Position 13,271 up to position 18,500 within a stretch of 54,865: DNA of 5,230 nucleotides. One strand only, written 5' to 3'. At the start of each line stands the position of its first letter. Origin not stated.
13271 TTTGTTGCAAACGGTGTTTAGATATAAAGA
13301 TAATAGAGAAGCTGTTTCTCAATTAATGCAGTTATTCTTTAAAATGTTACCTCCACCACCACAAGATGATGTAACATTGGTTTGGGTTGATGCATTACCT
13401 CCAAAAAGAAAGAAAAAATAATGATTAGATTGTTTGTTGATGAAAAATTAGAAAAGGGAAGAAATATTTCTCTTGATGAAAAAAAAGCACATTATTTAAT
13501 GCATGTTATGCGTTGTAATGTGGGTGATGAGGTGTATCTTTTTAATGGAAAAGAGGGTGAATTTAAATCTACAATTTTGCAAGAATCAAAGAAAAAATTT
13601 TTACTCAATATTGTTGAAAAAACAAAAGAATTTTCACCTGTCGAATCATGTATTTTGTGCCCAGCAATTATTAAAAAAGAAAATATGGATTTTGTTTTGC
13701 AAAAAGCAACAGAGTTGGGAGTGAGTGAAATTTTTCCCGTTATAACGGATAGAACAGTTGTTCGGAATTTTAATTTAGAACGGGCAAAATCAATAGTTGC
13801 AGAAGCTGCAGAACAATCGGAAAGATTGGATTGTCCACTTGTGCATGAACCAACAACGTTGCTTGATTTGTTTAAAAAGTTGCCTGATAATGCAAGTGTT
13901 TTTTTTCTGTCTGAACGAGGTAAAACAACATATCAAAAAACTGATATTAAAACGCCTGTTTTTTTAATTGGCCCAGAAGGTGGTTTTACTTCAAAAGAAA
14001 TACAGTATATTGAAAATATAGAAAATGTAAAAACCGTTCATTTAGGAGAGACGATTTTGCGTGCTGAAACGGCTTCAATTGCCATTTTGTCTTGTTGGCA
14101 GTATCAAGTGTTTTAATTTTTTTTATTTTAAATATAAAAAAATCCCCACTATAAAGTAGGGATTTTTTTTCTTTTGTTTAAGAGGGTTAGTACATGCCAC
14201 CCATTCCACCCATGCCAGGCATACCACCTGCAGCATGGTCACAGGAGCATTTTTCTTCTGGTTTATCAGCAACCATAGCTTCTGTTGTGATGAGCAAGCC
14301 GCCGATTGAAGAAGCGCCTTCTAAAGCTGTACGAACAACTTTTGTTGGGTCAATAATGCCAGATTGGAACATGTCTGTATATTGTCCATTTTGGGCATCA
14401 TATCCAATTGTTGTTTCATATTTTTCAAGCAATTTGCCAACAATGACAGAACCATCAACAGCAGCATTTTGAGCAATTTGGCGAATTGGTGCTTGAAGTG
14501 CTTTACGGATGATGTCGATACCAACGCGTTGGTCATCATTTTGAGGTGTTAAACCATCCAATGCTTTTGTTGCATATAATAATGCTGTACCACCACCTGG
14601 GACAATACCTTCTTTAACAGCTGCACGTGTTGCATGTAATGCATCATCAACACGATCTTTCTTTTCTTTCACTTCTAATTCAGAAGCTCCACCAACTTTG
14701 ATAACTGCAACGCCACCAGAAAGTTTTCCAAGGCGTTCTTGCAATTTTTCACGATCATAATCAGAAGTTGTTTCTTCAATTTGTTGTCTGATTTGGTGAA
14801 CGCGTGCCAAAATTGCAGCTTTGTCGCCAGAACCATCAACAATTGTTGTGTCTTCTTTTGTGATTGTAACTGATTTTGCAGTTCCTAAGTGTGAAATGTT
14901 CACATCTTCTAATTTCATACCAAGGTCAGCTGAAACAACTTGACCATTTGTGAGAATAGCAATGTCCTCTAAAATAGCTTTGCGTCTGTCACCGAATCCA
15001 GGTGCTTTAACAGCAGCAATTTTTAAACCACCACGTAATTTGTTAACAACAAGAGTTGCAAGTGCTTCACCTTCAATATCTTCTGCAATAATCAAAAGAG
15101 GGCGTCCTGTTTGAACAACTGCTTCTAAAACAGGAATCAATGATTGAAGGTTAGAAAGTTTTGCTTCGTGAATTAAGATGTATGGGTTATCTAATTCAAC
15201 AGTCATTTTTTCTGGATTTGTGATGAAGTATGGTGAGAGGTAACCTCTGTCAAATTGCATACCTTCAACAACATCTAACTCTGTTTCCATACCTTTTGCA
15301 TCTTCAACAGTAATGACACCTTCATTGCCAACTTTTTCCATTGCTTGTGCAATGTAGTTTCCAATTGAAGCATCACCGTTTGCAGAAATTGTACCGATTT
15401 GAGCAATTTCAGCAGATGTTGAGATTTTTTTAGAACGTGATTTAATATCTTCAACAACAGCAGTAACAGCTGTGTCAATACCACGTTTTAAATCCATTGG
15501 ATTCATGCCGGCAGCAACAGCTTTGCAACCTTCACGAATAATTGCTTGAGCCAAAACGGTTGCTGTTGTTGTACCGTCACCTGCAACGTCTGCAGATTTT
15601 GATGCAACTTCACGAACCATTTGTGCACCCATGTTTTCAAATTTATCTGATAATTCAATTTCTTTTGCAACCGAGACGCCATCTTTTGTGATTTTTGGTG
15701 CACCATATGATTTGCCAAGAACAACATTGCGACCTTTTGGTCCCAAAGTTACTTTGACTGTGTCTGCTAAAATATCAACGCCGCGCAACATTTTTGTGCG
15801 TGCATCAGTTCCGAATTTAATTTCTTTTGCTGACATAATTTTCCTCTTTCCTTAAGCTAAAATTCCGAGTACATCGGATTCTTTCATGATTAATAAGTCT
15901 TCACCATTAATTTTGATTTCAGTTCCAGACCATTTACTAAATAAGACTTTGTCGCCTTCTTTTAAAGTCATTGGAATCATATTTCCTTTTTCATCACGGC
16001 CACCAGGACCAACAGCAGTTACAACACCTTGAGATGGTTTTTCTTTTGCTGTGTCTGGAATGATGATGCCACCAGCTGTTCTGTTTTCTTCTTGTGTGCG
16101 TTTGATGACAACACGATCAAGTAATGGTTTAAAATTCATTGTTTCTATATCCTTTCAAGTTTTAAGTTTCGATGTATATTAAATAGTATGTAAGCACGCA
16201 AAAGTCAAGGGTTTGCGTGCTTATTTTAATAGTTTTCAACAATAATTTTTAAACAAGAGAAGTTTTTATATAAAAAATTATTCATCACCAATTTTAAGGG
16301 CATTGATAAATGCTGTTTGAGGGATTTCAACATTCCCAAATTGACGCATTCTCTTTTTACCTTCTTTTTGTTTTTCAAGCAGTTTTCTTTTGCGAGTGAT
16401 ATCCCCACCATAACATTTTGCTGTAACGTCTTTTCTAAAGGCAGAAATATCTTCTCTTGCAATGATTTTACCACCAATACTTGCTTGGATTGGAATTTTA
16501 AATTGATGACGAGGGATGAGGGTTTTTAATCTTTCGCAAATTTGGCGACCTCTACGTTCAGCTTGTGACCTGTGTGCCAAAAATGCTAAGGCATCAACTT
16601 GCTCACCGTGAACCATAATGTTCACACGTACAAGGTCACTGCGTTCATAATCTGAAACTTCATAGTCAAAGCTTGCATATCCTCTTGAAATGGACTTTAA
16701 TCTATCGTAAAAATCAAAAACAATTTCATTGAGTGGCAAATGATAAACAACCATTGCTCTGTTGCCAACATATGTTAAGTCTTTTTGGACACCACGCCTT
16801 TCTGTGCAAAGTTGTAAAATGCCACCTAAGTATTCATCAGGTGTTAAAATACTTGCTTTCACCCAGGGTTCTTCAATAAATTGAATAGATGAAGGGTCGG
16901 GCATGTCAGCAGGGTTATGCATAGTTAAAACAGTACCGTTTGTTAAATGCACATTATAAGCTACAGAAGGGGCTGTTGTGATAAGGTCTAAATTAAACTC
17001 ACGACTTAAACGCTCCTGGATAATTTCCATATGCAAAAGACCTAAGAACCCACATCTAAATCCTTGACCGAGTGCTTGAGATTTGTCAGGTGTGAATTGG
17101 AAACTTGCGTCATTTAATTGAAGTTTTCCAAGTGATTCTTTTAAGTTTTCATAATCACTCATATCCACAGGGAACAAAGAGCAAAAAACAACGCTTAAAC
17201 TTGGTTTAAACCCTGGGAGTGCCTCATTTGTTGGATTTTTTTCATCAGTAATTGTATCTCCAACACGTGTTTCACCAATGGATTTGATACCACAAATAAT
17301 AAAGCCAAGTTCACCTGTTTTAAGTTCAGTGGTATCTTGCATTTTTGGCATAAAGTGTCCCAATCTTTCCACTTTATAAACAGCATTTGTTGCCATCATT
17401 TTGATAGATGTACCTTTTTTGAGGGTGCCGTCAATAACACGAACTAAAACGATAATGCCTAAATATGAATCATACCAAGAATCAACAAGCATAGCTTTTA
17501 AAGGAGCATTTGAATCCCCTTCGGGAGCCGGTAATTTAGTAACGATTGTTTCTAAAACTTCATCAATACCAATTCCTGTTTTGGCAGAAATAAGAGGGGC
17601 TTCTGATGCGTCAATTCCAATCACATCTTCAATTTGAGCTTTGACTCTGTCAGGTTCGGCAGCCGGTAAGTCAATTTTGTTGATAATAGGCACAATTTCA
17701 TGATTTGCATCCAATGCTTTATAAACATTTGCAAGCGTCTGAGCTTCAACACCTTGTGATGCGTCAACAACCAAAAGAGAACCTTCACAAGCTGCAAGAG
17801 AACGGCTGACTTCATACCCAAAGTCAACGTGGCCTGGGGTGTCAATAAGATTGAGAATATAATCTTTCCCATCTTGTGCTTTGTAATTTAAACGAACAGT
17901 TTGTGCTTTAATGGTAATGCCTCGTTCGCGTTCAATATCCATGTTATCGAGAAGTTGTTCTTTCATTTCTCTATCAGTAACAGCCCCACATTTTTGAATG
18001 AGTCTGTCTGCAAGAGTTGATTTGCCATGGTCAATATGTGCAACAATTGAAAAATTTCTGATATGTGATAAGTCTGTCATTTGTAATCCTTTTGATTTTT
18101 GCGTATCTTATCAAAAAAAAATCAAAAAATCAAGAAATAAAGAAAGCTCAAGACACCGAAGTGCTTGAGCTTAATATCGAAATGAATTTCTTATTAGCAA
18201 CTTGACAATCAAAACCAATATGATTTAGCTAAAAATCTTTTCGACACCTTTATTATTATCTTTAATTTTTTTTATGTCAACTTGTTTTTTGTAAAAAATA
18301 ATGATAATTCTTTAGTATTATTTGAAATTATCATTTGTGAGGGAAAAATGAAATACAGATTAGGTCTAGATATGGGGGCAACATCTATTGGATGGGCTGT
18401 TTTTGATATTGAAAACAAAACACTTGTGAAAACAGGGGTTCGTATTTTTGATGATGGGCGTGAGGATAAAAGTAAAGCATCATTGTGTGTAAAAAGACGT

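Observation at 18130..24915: Complete type II-C CRISPR-Cas9 module inserted between lepA and ybaB-recR in an AT-rich, endosymbiont-like genome context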

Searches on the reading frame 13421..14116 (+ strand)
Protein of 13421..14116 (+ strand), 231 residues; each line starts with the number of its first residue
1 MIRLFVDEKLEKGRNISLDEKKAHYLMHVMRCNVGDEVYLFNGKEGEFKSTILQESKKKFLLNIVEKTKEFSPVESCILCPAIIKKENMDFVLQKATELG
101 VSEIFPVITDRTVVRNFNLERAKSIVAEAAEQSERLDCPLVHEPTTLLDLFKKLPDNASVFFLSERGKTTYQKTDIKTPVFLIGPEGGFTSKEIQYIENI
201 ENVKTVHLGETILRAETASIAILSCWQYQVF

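Call 26: search_protein_families(library=pfam, proteins=[window:13421-14116:+], max_evalue=0.00001)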
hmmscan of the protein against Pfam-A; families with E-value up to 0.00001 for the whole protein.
window:13421-14116:+ (231 aa): 2 families
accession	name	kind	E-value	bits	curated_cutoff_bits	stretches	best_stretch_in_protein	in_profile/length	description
PF04452.19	Methyltrans_RNA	-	8.6e-44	149.5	23.9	1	76-227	6-165/165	RNA methyltransferase domain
PF20260.4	PUA_4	-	7.3e-12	45.6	23.9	1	18-64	1-47/48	RNA methyltransferase PUA domain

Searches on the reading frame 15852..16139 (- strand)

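Call 6: search_protein_families(library=pfam, proteins=[window:15852-16139:-])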
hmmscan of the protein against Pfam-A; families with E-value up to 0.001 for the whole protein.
window:15852-16139:- (95 aa): 1 family
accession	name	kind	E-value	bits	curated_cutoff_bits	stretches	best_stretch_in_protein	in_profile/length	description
PF00166.26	Cpn10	-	3.4e-36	123.6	21.1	1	2-93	1-92/93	Chaperonin 10 Kd subunit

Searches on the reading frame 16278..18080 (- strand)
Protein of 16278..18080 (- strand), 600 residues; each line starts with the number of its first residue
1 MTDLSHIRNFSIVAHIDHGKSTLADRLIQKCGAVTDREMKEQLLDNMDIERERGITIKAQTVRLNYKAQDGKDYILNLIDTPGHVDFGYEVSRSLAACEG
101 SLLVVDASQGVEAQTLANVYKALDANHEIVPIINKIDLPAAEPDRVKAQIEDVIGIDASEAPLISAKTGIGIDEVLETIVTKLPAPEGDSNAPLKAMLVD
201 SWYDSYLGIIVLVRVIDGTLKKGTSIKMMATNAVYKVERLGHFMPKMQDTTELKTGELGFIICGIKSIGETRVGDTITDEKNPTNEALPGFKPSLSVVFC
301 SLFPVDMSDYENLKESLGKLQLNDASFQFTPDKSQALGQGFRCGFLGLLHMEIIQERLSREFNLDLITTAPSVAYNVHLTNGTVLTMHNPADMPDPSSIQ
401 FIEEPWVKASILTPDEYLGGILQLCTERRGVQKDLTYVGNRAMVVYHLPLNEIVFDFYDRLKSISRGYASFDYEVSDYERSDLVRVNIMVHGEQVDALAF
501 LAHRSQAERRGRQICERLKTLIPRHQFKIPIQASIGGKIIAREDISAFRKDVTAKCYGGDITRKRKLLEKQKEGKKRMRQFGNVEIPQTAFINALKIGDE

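Call 6: search_protein_families(library=pfam, proteins=[window:16278-18080:-])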
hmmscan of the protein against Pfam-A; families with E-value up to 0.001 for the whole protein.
window:16278-18080:- (600 aa): 6 families
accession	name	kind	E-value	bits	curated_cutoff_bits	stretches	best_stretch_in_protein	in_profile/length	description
PF00009.33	GTP_EFTU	-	2.6e-54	184.1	26.5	1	6-184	2-187/188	Elongation factor Tu GTP binding domain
PF06421.17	LepA_C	-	2.9e-50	169.3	29.7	1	490-596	1-107/107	GTP-binding protein LepA C-terminus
PF00679.30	EFG_C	-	1.7e-20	73.2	27.9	1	402-486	2-86/89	Elongation factor G C-terminus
PF03144.31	GTP_EFTU_D2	-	4e-12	46.8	30.3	1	208-278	1-73/73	Elongation factor Tu domain 2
PF14492.12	EFG_III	-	1e-06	29.1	27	1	296-368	4-73/75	Elongation Factor G, domain III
PF01926.29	MMR_HSR1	-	3.6e-05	24.3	21.9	1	17-135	9-113/113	50S ribosome-binding GTPase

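Call 47: find_homologous_proteins(query=window:16278-18077:-, max_evalue=1e-100)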
Query window:16278-18077:- (599 aa): 8000 proteins with E <= 1e-100 among 8000 candidates; the best 120 are listed.
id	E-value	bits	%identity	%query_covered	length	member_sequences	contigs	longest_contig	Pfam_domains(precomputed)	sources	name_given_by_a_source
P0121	0.0e+0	1257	93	100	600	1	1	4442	PF00679.31,PF14492.13,PF06421.18,PF00009.34,PF03144.32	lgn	-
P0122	0.0e+0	1257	92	100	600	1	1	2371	PF00679.31,PF14492.13,PF06421.18,PF00009.34,PF03144.32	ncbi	-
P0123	0.0e+0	1255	93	100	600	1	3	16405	PF01926.30,PF00679.31,PF14492.13,PF06421.18,PF00009.34,PF03144.32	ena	-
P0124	0.0e+0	1253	92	100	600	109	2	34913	PF00679.31,PF14492.13,PF06421.18,PF00009.34,PF03144.32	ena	-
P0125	0.0e+0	1237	90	100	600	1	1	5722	PF01926.30,PF00679.31,PF14492.13,PF06421.18,PF00009.34,PF03144.32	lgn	-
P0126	0.0e+0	1229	91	100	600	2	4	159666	PF00679.31,PF14492.13,PF06421.18,PF00009.34,PF03144.32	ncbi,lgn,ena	-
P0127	0.0e+0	1219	90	100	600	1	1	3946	PF00679.31,PF14492.13,PF06421.18,PF00009.34,PF03144.32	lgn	-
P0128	0.0e+0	1219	90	100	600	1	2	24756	PF00679.31,PF14492.13,PF06421.18,PF00009.34,PF03144.32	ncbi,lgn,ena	-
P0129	0.0e+0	1216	90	100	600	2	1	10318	PF01926.30,PF00679.31,PF14492.13,PF06421.18,PF00009.34,PF03144.32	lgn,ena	-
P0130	0.0e+0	1204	90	100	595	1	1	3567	PF01926.30,PF00679.31,PF14492.13,PF06421.18,PF00009.34,PF03144.32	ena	-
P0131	0.0e+0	1203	90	100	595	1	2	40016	PF01926.30,PF00679.31,PF14492.13,PF06421.18,PF00009.34,PF03144.32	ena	-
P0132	0.0e+0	1202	89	100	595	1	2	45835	PF01926.30,PF00679.31,PF14492.13,PF06421.18,PF00009.34,PF03144.32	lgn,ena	-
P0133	0.0e+0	1201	90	100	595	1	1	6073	PF01926.30,PF00679.31,PF14492.13,PF06421.18,PF00009.34,PF03144.32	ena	-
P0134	0.0e+0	1199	88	100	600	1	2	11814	PF00679.31,PF14492.13,PF06421.18,PF00009.34,PF03144.32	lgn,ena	-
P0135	0.0e+0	1199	88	100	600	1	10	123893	PF00679.31,PF14492.13,PF06421.18,PF00009.34,PF03144.32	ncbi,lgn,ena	-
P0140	0.0e+0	1198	88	100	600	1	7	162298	PF00679.31,PF14492.13,PF06421.18,PF00009.34,PF03144.32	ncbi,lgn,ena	-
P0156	0.0e+0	1188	87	100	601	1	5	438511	PF00679.31,PF14492.13,PF06421.18,PF00009.34,PF03144.32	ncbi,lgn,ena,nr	ncbi:MAG: translation elongation factor 4 [Alphaproteobacteria bacterium]|nr:translation elongation 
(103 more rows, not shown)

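Call 48: find_encoding_contigs(protein=P0126, flank=9000, max_places=1)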
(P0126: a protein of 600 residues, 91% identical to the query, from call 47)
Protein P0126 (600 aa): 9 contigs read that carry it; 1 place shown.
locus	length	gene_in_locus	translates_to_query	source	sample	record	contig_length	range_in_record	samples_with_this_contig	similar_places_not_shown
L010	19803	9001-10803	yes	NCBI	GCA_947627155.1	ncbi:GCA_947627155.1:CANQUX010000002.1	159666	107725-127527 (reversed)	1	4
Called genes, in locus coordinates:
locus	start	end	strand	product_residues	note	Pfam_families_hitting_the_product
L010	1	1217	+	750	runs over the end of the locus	PF02534:T4SS-DNA_transf, PF10412:TrwB_AAD_bind, PF12696:TraG-D_C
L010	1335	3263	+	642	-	PF02987:LEA_4 (weak), PF04966:OprB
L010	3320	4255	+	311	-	PF03706:LPG_synthase_TM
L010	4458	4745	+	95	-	PF02583:Trns_repr_metal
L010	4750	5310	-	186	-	PF13847:Methyltransf_31, PF02390:Methyltransf_4 (weak), PF13649:Methyltransf_25 (weak)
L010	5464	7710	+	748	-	-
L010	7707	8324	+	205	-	PF02417:Chromate_transp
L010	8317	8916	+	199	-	PF02417:Chromate_transp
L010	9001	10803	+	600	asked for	PF00009:GTP_EFTU, PF03144:GTP_EFTU_D2, PF14492:EFG_III (weak), PF00679:EFG_C, PF06421:LepA_C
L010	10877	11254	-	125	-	PF01245:Ribosomal_L19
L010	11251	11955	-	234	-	PF01746:tRNA_m1G_MT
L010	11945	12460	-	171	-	PF01782:RimM, PF05239:PRC (weak)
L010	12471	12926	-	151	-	PF00886:Ribosomal_S16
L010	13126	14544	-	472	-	PF02881:SRP54_N, PF06414:Zeta_toxin (weak), PF00448:SRP54, PF13401:AAA_22, PF13614:AAA_31 (faint), PF01656:CbiA, PF02978:SRP_SPB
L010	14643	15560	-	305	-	PF02729:OTCace_N, PF00185:OTCace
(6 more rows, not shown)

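Call 49: find_encoding_contigs(protein=P0124, flank=9000, max_places=1)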
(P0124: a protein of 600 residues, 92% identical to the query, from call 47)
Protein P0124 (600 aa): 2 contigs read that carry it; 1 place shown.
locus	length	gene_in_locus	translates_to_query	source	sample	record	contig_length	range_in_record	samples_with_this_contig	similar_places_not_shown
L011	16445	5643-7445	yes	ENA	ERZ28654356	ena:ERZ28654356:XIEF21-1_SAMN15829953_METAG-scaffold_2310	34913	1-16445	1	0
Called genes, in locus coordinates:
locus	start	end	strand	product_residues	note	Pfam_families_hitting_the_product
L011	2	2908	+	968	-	?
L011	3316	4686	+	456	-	PF08238:Sel1, PF13174:TPR_6 (faint), PF08238:Sel1 (weak), PF13176:TPR_7 (faint)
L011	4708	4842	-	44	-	-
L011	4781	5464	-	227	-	-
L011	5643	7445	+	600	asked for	PF00009:GTP_EFTU, PF03144:GTP_EFTU_D2, PF14492:EFG_III (weak), PF00679:EFG_C, PF06421:LepA_C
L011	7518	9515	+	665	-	-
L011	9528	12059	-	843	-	PF20437:LonC_helical, PF13654:AAA_32, PF20436:LonB_AAA-LID, PF05362:Lon_C (weak)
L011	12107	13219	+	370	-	PF00712:DNA_pol3_beta, PF02767:DNA_pol3_beta_2, PF02768:DNA_pol3_beta_3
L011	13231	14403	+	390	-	PF02463:SMC_N, PF13175:AAA_15 (weak), PF13476:AAA_23, PF13304:AAA_21 (faint)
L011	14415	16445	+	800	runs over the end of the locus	PF02518:HATPase_c, PF00204:DNA_gyraseB, PF01751:Toprim, PF21249:GyrB_hook (weak), PF00986:DNA_gyraseB_C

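Call 50: find_encoding_contigs(protein=P0140, flank=9000, max_places=1)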
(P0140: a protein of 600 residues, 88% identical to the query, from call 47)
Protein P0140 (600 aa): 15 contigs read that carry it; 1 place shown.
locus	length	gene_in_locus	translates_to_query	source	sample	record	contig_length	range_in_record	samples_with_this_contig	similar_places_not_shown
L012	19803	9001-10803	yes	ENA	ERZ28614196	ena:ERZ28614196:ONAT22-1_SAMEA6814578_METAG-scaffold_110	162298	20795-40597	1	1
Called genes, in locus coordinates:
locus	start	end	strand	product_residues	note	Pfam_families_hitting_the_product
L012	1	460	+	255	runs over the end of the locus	PF00005:ABC_tran, PF13304:AAA_21 (faint)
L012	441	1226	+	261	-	PF02470:MlaD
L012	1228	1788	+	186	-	PF03886:ABC_trans_aux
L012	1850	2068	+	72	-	-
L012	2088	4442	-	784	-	-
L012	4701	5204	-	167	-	PF01510:Amidase_2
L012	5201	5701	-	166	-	PF02075:RuvC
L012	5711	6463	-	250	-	PF20772:TACO1_YebC_N, PF01709:Transcrip_reg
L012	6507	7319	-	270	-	PF00149:Metallophos, PF13277:YmdB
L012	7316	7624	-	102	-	PF05164:ZapA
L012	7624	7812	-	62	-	-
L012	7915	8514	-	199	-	PF21176:RecR_HhH, PF02132:RecR_ZnF (faint), PF01751:Toprim (weak), PF13662:Toprim_4, PF21175:RecR_C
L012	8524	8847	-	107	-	PF02575:YbaB_DNA_bd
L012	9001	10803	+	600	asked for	PF00009:GTP_EFTU, PF03144:GTP_EFTU_D2, PF14492:EFG_III (weak), PF00679:EFG_C, PF06421:LepA_C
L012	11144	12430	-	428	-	PF03952:Enolase_N, PF00113:Enolase_C, PF13378:MR_MLE_C (weak)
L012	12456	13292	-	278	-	PF00793:DAHP_synth_1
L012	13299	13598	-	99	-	PF03840:SecG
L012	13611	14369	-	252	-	PF00121:TIM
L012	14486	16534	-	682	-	-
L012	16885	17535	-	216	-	PF25182:NonGDSL, PF00657:Lipase_GDSL, PF13472:Lipase_GDSL_2, PF17182:OSK (weak)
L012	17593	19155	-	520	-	PF00149:Metallophos, PF02872:5_nucleotid_C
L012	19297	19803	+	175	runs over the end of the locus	-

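Call 51: find_encoding_contigs(protein=P0156, flank=9000, max_places=1)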
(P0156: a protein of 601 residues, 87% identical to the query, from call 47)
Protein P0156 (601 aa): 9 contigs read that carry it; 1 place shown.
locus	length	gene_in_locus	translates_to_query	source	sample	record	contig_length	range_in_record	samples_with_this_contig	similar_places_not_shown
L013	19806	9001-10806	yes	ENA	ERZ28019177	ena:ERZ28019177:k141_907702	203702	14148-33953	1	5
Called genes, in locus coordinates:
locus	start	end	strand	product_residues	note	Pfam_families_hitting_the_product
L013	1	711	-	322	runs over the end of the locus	PF00108:Thiolase_N, PF08545:ACP_syn_III, PF08541:ACP_syn_III_C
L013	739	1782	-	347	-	PF02504:FA_synthesis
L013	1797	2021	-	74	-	PF01783:Ribosomal_L32p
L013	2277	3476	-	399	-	-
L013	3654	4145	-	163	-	PF02075:RuvC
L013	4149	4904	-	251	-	PF20772:TACO1_YebC_N, PF01709:Transcrip_reg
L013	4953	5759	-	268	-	PF00149:Metallophos, PF13277:YmdB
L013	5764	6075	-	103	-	PF05164:ZapA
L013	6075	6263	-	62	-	-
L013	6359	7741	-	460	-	-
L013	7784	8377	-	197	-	PF21176:RecR_HhH, PF02132:RecR_ZnF (weak), PF01751:Toprim (weak), PF13662:Toprim_4, PF21175:RecR_C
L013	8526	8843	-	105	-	PF02575:YbaB_DNA_bd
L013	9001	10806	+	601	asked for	PF00009:GTP_EFTU, PF03144:GTP_EFTU_D2, PF14492:EFG_III (weak), PF00679:EFG_C, PF06421:LepA_C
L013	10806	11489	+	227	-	PF07313:AmiA-like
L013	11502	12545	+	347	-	PF02547:Queuosine_synth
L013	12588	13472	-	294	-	-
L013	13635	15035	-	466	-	PF08238:Sel1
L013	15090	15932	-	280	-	PF01476:LysM, PF01551:Peptidase_M23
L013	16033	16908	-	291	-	PF13098:Thioredoxin_2 (faint), PF13462:Thioredoxin_4, PF01323:DSBA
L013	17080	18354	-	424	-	PF03349:Toluene_X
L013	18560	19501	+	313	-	PF01699:Na_Ca_ex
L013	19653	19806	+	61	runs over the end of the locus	PF13597:NRDD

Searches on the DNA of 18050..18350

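Call 78: search_rna_families(source=window, start=18050, end=18350, threshold=evalue, max_evalue=10)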
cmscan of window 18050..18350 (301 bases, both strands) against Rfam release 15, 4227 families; matches with E-value up to 10: 12.
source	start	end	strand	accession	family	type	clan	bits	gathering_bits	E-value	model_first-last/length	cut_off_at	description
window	18079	18138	+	RF00717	mir-315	Gene; miRNA;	-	23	63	0.081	1-83/83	no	mir-315 microRNA precursor family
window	18080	18134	-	RF03794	MIR5298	Gene; miRNA;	-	22.9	70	0.19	1-80/80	no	MIR5298 microRNA precursor family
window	18081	18131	+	RF03956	mir-737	Gene; miRNA;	-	19.9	60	0.95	1-63/63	no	mir-737 microRNA precursor family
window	18079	18138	-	RF00717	mir-315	Gene; miRNA;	-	18.8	63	0.95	1-83/83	no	mir-315 microRNA precursor family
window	18082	18133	-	RF03956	mir-737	Gene; miRNA;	-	17.8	60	2.9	1-63/63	no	mir-737 microRNA precursor family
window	18135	18200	-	RF02371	PyrG_leader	Cis-reg; leader;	-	17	65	8.7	1-78/78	no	PyrG leader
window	18133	18178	-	RF00834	mir-268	Gene; miRNA;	-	16.2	47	3.8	1-89/89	no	mir-268 microRNA precursor family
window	18062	18186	+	RF00121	MicC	Gene; sRNA;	-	15.9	90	6.7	1-123/123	no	MicC RNA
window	18072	18148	-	RF00972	mir-651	Gene; miRNA;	-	15.3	106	2.9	1-86/86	no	mir-651 microRNA precursor family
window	18086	18130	+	RF01705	Flavo-1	Gene; sRNA;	-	13.1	42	5.4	24-53/76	no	Flavo-1 RNA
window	18142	18291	+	RF02834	VqmR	Gene; sRNA;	-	11.5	76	9.8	1-154/154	no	Vibrio RNA VqmR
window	18300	18335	-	RF02707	TeloSII_ncR33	Gene; sRNA;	-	10.6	105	6.9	96-131/297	no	TeloSII non coding RNA 33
